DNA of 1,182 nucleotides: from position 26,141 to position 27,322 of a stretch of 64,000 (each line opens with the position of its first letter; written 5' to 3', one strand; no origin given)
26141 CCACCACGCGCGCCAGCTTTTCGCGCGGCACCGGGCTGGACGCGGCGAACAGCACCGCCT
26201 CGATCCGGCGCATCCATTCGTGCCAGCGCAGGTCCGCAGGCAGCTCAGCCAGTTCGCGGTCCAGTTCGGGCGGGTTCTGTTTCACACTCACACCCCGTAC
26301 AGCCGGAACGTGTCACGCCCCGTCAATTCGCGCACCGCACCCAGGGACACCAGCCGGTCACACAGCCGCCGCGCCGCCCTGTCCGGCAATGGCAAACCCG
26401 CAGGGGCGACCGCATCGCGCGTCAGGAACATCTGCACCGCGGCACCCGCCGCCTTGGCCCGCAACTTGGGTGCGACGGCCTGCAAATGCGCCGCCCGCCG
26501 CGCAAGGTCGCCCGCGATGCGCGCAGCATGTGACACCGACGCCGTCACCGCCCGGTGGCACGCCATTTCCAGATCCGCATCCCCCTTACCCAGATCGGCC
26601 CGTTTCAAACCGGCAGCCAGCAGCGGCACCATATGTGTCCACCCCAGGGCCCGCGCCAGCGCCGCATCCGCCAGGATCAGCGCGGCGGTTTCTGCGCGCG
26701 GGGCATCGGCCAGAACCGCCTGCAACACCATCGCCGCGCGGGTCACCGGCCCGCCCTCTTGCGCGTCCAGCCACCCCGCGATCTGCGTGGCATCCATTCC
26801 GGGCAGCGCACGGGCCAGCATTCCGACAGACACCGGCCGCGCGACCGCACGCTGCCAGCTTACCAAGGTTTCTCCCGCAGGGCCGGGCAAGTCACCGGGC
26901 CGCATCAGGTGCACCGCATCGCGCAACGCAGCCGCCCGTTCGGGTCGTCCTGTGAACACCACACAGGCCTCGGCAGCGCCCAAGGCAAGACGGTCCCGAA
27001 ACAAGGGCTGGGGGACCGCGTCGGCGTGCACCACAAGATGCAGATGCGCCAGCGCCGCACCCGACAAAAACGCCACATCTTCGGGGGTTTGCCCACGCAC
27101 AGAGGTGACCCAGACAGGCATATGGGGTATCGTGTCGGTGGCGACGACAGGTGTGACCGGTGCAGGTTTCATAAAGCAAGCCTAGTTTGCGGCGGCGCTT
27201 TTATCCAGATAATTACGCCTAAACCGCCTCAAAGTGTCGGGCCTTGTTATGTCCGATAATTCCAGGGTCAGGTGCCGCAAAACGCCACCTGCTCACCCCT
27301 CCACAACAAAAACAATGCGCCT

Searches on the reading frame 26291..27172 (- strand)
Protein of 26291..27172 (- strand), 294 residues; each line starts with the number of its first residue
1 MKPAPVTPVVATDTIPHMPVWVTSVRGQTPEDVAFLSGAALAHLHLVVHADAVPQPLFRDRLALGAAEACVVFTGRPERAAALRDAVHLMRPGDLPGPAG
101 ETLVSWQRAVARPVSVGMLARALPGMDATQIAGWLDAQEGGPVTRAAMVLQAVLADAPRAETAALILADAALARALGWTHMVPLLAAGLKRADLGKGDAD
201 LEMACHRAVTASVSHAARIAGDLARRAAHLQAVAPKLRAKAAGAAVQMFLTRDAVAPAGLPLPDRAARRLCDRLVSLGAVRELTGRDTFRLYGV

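Call 3: search_protein_families(library=pfam, proteins=[window:26291-27172:-], max_evalue=0.01)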
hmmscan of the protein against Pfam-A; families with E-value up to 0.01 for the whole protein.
window:26291-27172:- (294 aa): 2 families
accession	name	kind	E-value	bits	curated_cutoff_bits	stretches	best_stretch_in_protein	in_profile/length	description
PF07183.16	DUF1403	-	1.5e-92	310.8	31.8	1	12-294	7-312/312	Protein of unknown function (DUF1403)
PF11972.14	HTH_13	-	0.0011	19.4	26.1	0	261-294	24-53/54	HTH DNA binding domain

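Call 4: search_protein_families(library=ncbifam, proteins=[window:26291-27172:-], max_evalue=0.01)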
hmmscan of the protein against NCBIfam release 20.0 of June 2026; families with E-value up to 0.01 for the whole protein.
window:26291-27172:- (294 aa): 0 families

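Call 13: find_homologous_proteins(query=window:26291-27172:-, max_evalue=0.001)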
Query window:26291-27172:- (294 aa): 4696 proteins with E <= 0.001 among 8000 candidates; the best 120 are listed.
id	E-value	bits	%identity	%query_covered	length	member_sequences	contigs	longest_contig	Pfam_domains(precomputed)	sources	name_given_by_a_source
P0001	1.7e-175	600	98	100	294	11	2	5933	PF07183.17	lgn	-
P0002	8.0e-160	549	89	100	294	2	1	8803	PF07183.17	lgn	-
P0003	3.8e-159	547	89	100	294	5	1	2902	PF07183.17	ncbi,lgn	-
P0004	1.5e-126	440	76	96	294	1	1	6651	PF07183.17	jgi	jgi:hypothetical protein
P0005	3.2e-126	439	75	96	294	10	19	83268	PF07183.17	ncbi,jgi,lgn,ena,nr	ncbi:MAG: hypothetical protein CL537_17130 [Alcanivoracaceae bacterium]|jgi:hypothetical protein|nr:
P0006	3.3e-126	439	74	98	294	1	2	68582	PF07183.17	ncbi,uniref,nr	ncbi:hypothetical protein CDZ97_25800 [Mameliella alba]|uniref:DUF1403 family protein n=1 Tax=Mameli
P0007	9.6e-126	437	75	96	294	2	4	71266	PF07183.17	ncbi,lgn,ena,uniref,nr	ncbi:DUF1403 family protein [Tritonibacter mobilis]|uniref:DUF1403 family protein n=1 Tax=Tritonibac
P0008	1.6e-125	437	73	98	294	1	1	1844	PF07183.17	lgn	-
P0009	1.7e-125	436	75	96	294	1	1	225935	PF07183.17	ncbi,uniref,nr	ncbi:DUF1403 family protein [Roseovarius sp. 217]|uniref:DUF1403 family protein n=1 Tax=Roseovarius 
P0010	3.4e-125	435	71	100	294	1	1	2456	PF07183.17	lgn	-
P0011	1.1e-124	434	74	98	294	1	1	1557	PF07183.17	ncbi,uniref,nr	ncbi:DUF1403 family protein [Salipiger thiooxidans]|uniref:DUF1403 family protein n=1 Tax=Salipiger 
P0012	1.2e-124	434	74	98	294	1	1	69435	PF07183.17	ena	-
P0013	1.4e-124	433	73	100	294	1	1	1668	PF07183.17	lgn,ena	-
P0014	2.1e-124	433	73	96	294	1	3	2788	PF07183.17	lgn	-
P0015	2.3e-124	433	74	96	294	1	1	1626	PF07183.17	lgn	-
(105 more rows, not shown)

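Call 15: search_dna_similar(query=window:26291-27172:-, collection=plasmids, mode=protein, rows=spread, max_rows=40, max_evalue=0.001)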
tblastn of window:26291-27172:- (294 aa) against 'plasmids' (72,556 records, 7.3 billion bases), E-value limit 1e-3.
Records with a match: 643; places in all: 729; records where one place covers at least 80% of the query: 564.
Best place of each record, by identity: 60-80% 204; <60% 439.
By first word of the organism name: Pseudosulfitobacter 127; Agrobacterium 83; Rhizobium 50; Bradyrhizobium 49; Mesorhizobium 42; Sulfitobacter 32; Shinella 27; Sinorhizobium 25; Methylocystis 19; Aminobacter 17; and 67 more.
By predicted mobility (MOB-suite, as given by PLSDB): non-mobilizable 298; conjugative 284; mobilizable 61.
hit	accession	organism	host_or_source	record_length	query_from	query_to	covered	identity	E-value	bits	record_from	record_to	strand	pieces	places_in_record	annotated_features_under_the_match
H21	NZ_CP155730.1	Sagittula stellata E-37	Pure Culture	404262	1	294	100%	71.1%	1e-88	295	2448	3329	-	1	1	DUF1403 family protein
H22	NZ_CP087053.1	Pseudosulfitobacter pseudonitzschiae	Mediolabrus comicus,The surface ...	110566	10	294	97%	72.6%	6e-96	316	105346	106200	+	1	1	DUF1403 family protein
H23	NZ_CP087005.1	Pseudosulfitobacter pseudonitzschiae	Skeletonema costatum,The surface ...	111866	10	294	97%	72.6%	6e-96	316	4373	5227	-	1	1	DUF1403 family protein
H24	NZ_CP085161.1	Pseudosulfitobacter sp. DSM 107133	cell culture,Seawater from the North ...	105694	13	294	96%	73.0%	5e-89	296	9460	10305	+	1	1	DUF1403 family protein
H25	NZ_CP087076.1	Pseudosulfitobacter pseudonitzschiae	Mediolabrus comicus,The surface ...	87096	10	294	97%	71.6%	7e-95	313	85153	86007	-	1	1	DUF1403 family protein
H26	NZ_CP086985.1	Pseudosulfitobacter pseudonitzschiae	Skeletonema costatum,The surface ...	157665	10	294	97%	71.6%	7e-95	313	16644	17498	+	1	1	DUF1403 family protein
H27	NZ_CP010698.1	Phaeobacter inhibens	cell culture,cleaning system aquaculture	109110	13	294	96%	71.3%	2e-95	315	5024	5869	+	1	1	DUF1403 family protein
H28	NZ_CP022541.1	Antarctobacter heliothermus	Skeletonema marinoi strain ST54,Cell ...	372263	14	294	96%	70.5%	2e-80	271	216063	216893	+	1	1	DUF1403 family protein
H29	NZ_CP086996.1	Pseudosulfitobacter pseudonitzschiae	Skeletonema costatum,The surface ...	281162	1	294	100%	67.3%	2e-92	306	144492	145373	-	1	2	DUF1403 family protein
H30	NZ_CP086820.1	Pseudosulfitobacter pseudonitzschiae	Trieres chinensis,The surface seawater ...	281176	1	294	100%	67.3%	2e-92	306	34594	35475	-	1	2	DUF1403 family protein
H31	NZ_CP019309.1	Phaeobacter inhibens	Single cell,seawater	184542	11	294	97%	66.6%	6e-90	299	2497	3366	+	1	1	DUF1403 family protein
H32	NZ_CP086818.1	Pseudosulfitobacter pseudonitzschiae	Trieres chinensis,The surface seawater ...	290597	13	294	96%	65.7%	3e-68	284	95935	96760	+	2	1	none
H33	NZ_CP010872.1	Actibacterium sp. EMB200-NS6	cell culture,oil contaminated tidal flat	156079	1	294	100%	59.5%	7e-76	258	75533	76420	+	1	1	DUF1403 family protein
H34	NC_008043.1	Ruegeria sp. TM1040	-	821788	13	294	96%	55.3%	1e-61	218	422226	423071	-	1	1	DUF1403 family protein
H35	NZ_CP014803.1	Salipiger profundus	single cell,environmental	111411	1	294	100%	43.8%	1e-35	142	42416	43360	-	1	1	DUF1403 family protein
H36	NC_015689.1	Afipia carboxidovorans OM5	-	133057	14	294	96%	41.1%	3e-17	89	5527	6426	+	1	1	DUF1403 family protein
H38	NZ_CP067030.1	Agrobacterium fabrum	-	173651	4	294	99%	37.2%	8e-12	73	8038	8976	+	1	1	DUF1403 family protein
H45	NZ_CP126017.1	Bradyrhizobium japonicum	Glycine max,soybean,root nodule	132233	57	294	81%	42.6%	3e-16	86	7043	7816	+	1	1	DUF1403 family protein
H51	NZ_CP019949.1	Methylocystis bryophila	-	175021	55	294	82%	39.4%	8e-6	55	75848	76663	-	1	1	DUF1403 family protein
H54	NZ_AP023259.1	Mesorhizobium sp. L-2-11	Lotus japonicus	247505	58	294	81%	37.5%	2e-8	63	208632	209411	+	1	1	DUF1403 family protein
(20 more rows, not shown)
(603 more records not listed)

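Call 17: get_annotated_region(hit=H38, flank=6000)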
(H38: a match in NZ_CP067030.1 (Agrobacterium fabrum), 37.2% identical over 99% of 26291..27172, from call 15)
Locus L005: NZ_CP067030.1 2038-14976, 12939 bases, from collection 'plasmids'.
description: Agrobacterium fabrum strain GV2260 plasmid pGV2260, complete sequence
organism: Agrobacterium fabrum (NCBI taxid 1176649)
taxonomy: Bacteria; Pseudomonadota; Alphaproteobacteria; Hyphomicrobiales; Rhizobiaceae; Agrobacterium; Agrobacterium fabrum
host: -; source: -; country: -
typing (MOB-suite, as given by PLSDB): conjugative; replicon rep_cluster_2350,rep_cluster_352; relaxase MOBP,MOBQ; mating-pair formation MPF_T
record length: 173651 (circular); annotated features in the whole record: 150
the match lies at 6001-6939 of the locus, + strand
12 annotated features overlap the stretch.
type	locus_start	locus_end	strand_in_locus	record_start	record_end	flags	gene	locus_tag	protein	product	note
CDS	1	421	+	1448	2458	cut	repB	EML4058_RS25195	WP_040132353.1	plasmid partitioning protein RepB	-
CDS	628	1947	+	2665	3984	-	repC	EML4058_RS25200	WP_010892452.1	plasmid replication protein RepC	-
CDS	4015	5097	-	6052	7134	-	-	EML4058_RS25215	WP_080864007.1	site-specific integrase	GO:0015074 - DNA integration [Evidence IEA]; GO:0006310 - DNA recombination [Evidence IEA]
CDS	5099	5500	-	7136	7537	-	-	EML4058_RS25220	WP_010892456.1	type II toxin-antitoxin system VapC family toxin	-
CDS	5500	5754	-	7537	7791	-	-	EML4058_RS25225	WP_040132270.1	type II toxin-antitoxin system Phd/YefM family antitoxin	-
CDS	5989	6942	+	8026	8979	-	-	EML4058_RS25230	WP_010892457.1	DUF1403 family protein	-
CDS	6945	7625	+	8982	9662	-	-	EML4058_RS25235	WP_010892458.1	SMC-Scp complex subunit ScpB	-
CDS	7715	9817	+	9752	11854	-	-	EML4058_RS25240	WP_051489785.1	ATP-binding protein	-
CDS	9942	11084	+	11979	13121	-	-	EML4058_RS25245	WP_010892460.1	PIN domain-containing protein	-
CDS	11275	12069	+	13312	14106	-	-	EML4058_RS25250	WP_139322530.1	hypothetical protein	-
CDS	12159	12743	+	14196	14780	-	-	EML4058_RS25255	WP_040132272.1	trypsin-like peptidase domain-containing protein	-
CDS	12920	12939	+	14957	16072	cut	-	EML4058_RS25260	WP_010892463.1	toll/interleukin-1 receptor domain-containing protein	GO:0007165 - signal transduction [Evidence IEA]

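Call 18: get_annotated_region(hit=H36, flank=6000)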
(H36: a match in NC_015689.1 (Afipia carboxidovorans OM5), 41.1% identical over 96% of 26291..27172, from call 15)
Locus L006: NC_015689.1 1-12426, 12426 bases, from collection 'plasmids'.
description: Afipia carboxidovorans OM5 plasmid pHCG3, complete sequence
organism: Afipia carboxidovorans OM5 (NCBI taxid 504832)
taxonomy: Bacteria; Pseudomonadota; Alphaproteobacteria; Hyphomicrobiales; Nitrobacteraceae; Afipia; Afipia carboxidovorans; Afipia carboxidovorans OM5
host: -; source: -; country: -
typing (MOB-suite, as given by PLSDB): conjugative; replicon rep_cluster_503; relaxase MOBQ; mating-pair formation MPF_T
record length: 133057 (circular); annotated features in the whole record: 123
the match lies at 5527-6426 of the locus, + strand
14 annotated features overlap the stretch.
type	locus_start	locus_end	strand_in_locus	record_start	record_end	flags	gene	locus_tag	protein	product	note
CDS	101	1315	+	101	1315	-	repA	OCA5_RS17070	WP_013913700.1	plasmid partitioning protein RepA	-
CDS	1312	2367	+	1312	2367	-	repB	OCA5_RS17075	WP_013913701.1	plasmid partitioning protein RepB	-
CDS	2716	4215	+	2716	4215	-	repC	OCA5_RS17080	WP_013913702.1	plasmid replication protein RepC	-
CDS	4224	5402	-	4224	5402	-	-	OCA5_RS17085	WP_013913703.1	site-specific integrase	GO:0015074 - DNA integration [Evidence IEA]; GO:0006310 - DNA recombination [Evidence IEA]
CDS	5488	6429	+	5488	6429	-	-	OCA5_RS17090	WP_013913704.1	DUF1403 family protein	-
CDS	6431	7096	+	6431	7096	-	-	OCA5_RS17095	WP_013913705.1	SMC-Scp complex subunit ScpB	-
CDS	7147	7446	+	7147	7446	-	-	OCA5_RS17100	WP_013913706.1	hypothetical protein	-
CDS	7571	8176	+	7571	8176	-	-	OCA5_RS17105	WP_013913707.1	hypothetical protein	-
CDS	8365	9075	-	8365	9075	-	-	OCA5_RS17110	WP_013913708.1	HAD family hydrolase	-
CDS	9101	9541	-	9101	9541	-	-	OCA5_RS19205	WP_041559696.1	cupin domain-containing protein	-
CDS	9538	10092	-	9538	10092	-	-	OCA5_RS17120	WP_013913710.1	discoidin domain-containing protein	-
CDS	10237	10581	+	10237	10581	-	-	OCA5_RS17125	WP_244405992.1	class I SAM-dependent methyltransferase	-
CDS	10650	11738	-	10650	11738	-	-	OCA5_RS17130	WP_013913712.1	hypothetical protein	-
CDS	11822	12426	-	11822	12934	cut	-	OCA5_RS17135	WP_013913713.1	nucleotidyl transferase AbiEii/AbiGii toxin family protein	-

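Call 19: get_annotated_region(hit=H45, flank=6000)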
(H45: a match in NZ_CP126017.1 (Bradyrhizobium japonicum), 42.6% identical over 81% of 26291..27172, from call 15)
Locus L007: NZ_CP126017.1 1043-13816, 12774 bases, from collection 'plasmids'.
description: Bradyrhizobium japonicum strain S11L-Bj plasmid pS11L-4, complete sequence
organism: Bradyrhizobium japonicum (NCBI taxid 375)
taxonomy: Bacteria; Pseudomonadota; Alphaproteobacteria; Hyphomicrobiales; Nitrobacteraceae; Bradyrhizobium; Bradyrhizobium japonicum
host: -; source: Glycine max,soybean,root nodule; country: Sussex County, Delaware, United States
typing (MOB-suite, as given by PLSDB): mobilizable; replicon rep_cluster_602; relaxase MOBQ
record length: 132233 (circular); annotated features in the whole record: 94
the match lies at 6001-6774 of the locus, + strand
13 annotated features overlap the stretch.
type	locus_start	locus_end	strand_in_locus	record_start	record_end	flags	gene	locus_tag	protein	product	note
CDS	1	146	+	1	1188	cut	repA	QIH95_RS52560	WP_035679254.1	plasmid partitioning protein RepA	-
CDS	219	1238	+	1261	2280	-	repB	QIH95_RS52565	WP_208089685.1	plasmid partitioning protein RepB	-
CDS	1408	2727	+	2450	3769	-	repC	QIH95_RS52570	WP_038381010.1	plasmid replication protein RepC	-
CDS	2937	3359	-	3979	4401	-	-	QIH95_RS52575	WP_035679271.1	type II toxin-antitoxin system VapC family toxin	-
CDS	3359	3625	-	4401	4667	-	-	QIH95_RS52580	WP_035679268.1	type II toxin-antitoxin system VapB family antitoxin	-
CDS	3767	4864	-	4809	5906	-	-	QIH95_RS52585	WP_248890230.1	tyrosine-type recombinase/integrase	GO:0015074 - DNA integration [Evidence IEA]; GO:0006310 - DNA recombination [Evidence IEA]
CDS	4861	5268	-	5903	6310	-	-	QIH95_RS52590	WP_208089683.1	type II toxin-antitoxin system VapC family toxin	-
CDS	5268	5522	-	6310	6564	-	-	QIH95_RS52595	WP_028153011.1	type II toxin-antitoxin system Phd/YefM family antitoxin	-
CDS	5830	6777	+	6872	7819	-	-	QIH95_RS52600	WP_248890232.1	DUF1403 family protein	-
CDS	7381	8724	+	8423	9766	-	-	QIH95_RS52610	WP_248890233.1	IS1380-like element ISBdi2 family transposase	-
CDS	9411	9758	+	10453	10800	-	-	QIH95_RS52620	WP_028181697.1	type II toxin-antitoxin system RelE/ParE family toxin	-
CDS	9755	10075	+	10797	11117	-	-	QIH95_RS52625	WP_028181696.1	helix-turn-helix transcriptional regulator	-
CDS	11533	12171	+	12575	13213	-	-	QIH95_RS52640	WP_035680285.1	hypothetical protein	-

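Call 21: search_solved_structures(query=A1, max_evalue=10, show_alignments=2)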
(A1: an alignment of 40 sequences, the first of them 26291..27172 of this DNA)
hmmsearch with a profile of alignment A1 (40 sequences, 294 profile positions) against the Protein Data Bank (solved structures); distinct sequences matched with E-value up to 10: 0.

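Call 26: predict_structure(alignment_id=A1)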
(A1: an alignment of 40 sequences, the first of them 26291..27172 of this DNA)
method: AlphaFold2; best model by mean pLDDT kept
length: 294 residues; sequences in the alignment: 40
mean_pLDDT: 58.3   pTM: 0.54
mean pLDDT of the five models: 58.3, 56.4, 50.3, 49.9, 45.7
residues with pLDDT >= 90: 0; 70-90: 50; 50-70: 183; < 50: 61
segments of 3 or more residues with pLDDT < 50: 1-13, 92-95, 137-148, 157-160, 175-177, 286-294
pLDDT, mean of each block of 10 residues (from residue 1): 34 54 54 50 58 68 64 65 58 50 56 58 66 54 44 51 54 52 51 50 57 65 75 78 77 63 79 69 49 34
secondary structure, 60 per line:
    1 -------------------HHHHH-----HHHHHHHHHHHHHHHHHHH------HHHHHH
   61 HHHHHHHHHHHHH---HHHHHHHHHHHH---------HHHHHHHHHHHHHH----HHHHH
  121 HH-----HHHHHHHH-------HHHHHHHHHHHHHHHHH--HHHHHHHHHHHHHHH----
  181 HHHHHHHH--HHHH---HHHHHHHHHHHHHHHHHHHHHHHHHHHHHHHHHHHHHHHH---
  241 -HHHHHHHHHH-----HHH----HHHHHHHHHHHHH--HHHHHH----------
elements in order: H20-24 H30-48 H55-73 H77-88 H98-111 H116-122 H128-135 H143-159 H162-176 H181-188 H191-194 H198-237 H242-251 H264-276 H279-284

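Call 27: get_annotated_region(hit=H35, flank=6000)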
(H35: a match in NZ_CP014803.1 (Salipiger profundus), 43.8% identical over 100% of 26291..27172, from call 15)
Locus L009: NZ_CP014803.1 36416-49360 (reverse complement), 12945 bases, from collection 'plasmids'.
description: Salipiger profundus strain JLT2016 plasmid pTPRO7, complete sequence
organism: Salipiger profundus (NCBI taxid 1229727)
taxonomy: Bacteria; Pseudomonadota; Alphaproteobacteria; Rhodobacterales; Roseobacteraceae; Salipiger; Salipiger profundus
host: -; source: single cell,environmental; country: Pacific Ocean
typing (MOB-suite, as given by PLSDB): non-mobilizable; replicon rep_cluster_305
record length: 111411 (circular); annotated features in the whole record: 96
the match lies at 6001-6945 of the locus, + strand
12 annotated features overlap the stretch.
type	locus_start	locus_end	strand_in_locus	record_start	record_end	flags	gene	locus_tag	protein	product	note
CDS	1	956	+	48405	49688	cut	repC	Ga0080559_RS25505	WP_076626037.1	plasmid replication protein RepC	-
CDS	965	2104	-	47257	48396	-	-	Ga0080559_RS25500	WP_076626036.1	tyrosine-type recombinase/integrase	GO:0015074 - DNA integration [Evidence IEA]; GO:0006310 - DNA recombination [Evidence IEA]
CDS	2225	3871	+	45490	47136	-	-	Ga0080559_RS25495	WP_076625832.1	Mu transposase C-terminal domain-containing protein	-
CDS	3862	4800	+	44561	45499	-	-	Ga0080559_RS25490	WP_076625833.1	TniB family NTP-binding protein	-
CDS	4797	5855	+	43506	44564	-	-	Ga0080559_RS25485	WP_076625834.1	TniQ family protein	-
CDS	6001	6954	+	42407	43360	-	-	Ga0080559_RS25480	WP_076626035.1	DUF1403 family protein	-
CDS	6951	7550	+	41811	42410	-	-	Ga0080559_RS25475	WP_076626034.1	SMC-Scp complex subunit ScpB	-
CDS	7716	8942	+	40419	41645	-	-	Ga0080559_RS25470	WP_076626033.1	ATP-binding protein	-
CDS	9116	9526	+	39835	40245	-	-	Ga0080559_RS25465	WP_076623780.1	transposase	GO:0006313 - DNA transposition [Evidence IEA]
CDS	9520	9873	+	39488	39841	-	tnpB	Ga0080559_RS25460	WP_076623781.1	IS66 family insertion sequence element accessory protein TnpB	-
CDS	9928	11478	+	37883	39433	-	-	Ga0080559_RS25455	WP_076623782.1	IS66 family transposase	-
CDS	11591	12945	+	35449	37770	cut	-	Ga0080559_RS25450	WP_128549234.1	sensor histidine kinase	-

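Call 28: get_annotated_region(hit=H51, flank=6000)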
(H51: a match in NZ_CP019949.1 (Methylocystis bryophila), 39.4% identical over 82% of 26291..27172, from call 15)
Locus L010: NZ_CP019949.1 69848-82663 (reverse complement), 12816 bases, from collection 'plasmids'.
description: Methylocystis bryophila strain S285 plasmid p1, complete sequence
organism: Methylocystis bryophila (NCBI taxid 655015)
taxonomy: Bacteria; Pseudomonadota; Alphaproteobacteria; Hyphomicrobiales; Methylocystaceae; Methylocystis; Methylocystis bryophila
host: -; source: -; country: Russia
typing (MOB-suite, as given by PLSDB): non-mobilizable; replicon rep_cluster_86
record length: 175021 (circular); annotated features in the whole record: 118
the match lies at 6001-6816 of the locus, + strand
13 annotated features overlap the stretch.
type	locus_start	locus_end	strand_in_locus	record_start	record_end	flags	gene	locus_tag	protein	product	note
CDS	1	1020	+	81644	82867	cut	repA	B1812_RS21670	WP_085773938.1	plasmid partitioning protein RepA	-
CDS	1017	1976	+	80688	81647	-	repB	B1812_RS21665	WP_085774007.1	plasmid partitioning protein RepB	-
CDS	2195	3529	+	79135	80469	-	repC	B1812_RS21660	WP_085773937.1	plasmid replication protein RepC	-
CDS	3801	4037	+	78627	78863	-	-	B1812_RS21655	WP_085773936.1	type II toxin-antitoxin system VapB family antitoxin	-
CDS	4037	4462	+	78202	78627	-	-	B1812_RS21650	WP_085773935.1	type II toxin-antitoxin system VapC family toxin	-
CDS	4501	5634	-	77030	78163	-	-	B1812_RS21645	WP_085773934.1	tyrosine-type recombinase/integrase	GO:0015074 - DNA integration [Evidence IEA]; GO:0006310 - DNA recombination [Evidence IEA]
CDS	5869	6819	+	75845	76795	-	-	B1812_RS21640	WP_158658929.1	DUF1403 family protein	-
CDS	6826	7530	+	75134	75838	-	-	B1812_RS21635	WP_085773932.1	SMC-Scp complex subunit ScpB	-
CDS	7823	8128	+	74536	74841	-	-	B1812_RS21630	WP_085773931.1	type II toxin-antitoxin system MqsR family toxin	-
CDS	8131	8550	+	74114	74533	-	-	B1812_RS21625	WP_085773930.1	type II toxin-antitoxin system MqsA family antitoxin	-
CDS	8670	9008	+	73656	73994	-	-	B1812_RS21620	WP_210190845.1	hypothetical protein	-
CDS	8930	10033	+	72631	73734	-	-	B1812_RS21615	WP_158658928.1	ISKra4 family transposase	-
CDS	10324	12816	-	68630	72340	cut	-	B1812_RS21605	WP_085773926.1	chemotaxis protein CheB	GO:0006935 - chemotaxis [Evidence IEA]; GO:0000160 - phosphorelay signal transduction system [Evidence IEA]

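Call 29: get_annotated_region(hit=H54, flank=6000)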
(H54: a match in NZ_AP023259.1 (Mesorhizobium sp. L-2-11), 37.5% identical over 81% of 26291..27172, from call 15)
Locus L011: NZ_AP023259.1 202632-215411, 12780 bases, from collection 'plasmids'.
description: Mesorhizobium sp. L-2-11 plasmid MesoLjLa3, complete sequence
organism: Mesorhizobium sp. L-2-11 (NCBI taxid 2744521)
taxonomy: Bacteria; Pseudomonadota; Alphaproteobacteria; Hyphomicrobiales; Phyllobacteriaceae; Mesorhizobium; Mesorhizobium sp. L-2-11
host: -; source: Lotus japonicus; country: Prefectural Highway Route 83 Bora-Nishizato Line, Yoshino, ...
typing (MOB-suite, as given by PLSDB): conjugative; relaxase MOBP,MOBP,MOBQ; mating-pair formation MPF_T
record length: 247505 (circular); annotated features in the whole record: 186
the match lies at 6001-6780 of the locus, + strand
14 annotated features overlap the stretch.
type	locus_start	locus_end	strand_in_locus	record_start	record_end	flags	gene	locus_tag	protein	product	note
CDS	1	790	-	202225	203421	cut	repA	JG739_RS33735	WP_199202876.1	plasmid partitioning protein RepA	-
CDS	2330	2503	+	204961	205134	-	-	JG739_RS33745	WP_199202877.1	hypothetical protein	-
CDS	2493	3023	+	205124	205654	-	-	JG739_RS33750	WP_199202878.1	nucleotidyl transferase AbiEii/AbiGii toxin family protein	-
CDS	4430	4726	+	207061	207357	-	-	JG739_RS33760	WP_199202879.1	hypothetical protein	-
CDS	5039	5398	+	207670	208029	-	-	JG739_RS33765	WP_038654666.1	type II toxin-antitoxin system RelE/ParE family toxin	-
CDS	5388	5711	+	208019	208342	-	-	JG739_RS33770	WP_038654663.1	DNA-binding transcriptional regulator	-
CDS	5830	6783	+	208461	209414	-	-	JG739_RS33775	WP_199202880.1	DUF1403 family protein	-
CDS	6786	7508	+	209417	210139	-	-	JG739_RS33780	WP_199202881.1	SMC-Scp complex subunit ScpB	-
CDS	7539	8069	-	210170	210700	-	-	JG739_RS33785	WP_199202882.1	RES family NAD+ phosphorylase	-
CDS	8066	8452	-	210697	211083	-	-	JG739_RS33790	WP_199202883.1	hypothetical protein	-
CDS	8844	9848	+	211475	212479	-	-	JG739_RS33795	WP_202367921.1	ABC-three component system protein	-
CDS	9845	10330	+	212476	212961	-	-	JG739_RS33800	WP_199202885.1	ABC-three component system middle component 2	-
CDS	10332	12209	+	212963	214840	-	-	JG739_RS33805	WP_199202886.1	hypothetical protein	-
CDS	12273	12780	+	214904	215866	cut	-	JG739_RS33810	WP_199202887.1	DUF4238 domain-containing protein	-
